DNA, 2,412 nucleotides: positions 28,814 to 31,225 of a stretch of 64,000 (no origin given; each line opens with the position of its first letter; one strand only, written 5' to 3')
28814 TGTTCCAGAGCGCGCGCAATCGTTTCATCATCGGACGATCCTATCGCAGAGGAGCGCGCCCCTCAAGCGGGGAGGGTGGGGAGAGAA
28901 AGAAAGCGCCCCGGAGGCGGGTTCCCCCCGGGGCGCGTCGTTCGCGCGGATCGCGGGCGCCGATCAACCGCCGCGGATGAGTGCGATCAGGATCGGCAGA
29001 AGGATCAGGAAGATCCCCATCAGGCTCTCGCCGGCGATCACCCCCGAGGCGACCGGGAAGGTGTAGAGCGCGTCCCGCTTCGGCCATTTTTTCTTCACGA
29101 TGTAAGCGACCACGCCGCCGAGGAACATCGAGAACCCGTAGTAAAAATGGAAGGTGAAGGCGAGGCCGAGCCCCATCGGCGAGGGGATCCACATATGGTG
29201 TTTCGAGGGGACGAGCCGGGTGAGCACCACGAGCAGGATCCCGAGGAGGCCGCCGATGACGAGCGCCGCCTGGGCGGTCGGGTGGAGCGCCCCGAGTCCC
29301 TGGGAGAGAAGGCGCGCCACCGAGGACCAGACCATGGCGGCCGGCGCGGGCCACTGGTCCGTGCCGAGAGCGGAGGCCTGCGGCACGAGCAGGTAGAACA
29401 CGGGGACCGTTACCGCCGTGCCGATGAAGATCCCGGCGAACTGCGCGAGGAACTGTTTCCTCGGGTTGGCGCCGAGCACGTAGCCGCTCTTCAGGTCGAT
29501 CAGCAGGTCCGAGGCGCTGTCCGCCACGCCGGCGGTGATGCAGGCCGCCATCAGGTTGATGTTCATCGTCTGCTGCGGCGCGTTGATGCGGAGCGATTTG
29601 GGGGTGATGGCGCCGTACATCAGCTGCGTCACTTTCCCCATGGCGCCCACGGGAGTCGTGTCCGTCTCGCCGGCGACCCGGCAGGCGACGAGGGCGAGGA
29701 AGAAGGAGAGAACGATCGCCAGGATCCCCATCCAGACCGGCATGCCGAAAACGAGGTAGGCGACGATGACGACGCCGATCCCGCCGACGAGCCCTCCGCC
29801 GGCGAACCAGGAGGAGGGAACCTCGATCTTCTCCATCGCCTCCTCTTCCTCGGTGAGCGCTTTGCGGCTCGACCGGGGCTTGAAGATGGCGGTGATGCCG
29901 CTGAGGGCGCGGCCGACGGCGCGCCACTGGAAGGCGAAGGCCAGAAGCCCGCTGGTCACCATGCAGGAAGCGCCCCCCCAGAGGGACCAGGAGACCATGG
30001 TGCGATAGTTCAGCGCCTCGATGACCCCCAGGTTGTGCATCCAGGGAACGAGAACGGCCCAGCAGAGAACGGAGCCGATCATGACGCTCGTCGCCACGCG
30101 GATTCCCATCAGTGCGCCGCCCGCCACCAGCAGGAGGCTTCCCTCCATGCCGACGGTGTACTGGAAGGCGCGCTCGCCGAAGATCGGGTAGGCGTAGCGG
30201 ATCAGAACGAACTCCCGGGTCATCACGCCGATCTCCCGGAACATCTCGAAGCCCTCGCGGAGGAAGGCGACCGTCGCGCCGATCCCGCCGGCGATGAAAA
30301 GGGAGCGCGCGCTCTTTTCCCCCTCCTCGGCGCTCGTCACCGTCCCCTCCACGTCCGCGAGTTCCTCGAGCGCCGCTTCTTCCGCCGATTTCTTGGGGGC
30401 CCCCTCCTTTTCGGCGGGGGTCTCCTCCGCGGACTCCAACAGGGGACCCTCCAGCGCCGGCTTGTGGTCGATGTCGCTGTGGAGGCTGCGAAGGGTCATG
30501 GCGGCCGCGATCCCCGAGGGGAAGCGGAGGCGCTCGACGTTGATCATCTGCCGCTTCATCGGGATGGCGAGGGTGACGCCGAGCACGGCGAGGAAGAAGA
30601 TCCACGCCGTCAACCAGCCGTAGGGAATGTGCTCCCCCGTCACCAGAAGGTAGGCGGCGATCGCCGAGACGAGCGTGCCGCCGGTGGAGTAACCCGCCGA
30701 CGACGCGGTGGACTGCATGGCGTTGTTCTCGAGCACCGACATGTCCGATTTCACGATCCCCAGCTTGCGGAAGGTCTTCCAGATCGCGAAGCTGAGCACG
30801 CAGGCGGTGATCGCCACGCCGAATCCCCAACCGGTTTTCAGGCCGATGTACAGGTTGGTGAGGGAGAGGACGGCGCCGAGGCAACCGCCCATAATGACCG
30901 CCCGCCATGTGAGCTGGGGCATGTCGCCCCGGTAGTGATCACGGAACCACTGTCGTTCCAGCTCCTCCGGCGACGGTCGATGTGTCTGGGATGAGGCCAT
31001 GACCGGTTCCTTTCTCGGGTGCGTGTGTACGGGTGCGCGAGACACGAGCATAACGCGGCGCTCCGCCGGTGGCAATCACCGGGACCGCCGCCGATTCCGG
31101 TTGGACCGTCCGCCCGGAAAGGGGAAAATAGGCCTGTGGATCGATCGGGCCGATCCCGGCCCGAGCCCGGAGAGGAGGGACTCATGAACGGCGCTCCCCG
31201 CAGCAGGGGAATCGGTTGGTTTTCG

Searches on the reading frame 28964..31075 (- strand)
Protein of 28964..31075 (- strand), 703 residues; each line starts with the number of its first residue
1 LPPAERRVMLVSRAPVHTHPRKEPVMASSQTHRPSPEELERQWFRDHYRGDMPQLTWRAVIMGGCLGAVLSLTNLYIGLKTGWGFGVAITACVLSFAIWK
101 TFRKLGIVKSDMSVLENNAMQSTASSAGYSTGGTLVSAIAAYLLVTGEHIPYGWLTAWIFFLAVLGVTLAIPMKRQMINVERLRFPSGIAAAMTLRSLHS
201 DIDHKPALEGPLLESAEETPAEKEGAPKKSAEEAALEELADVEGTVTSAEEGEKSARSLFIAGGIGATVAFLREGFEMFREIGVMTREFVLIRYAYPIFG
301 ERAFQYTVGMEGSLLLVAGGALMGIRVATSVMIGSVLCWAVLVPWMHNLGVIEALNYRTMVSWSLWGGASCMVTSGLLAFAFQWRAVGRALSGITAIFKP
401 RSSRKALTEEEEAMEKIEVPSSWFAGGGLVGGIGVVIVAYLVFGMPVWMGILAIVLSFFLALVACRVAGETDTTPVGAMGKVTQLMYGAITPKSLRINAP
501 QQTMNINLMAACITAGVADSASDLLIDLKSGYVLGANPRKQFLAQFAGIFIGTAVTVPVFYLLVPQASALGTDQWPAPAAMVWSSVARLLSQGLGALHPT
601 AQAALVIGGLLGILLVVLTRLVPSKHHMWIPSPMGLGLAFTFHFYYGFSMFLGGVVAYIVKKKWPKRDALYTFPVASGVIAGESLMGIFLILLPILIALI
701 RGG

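Call 45: search_protein_families(library=pfam, proteins=[window:28964-31075:-], max_evalue=0.0001)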
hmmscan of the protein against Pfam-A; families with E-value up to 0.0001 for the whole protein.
window:28964-31075:- (703 aa): 2 families
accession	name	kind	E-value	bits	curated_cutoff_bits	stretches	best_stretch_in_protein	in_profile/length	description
PF03169.20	OPT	-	9.6e-96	322.3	25.8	1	54-692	1-621/623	OPT oligopeptide transporter protein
PF20581.3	DUF6785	-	5.4e-05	22.3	25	1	404-559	337-489/498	Family of unknown function (DUF6785)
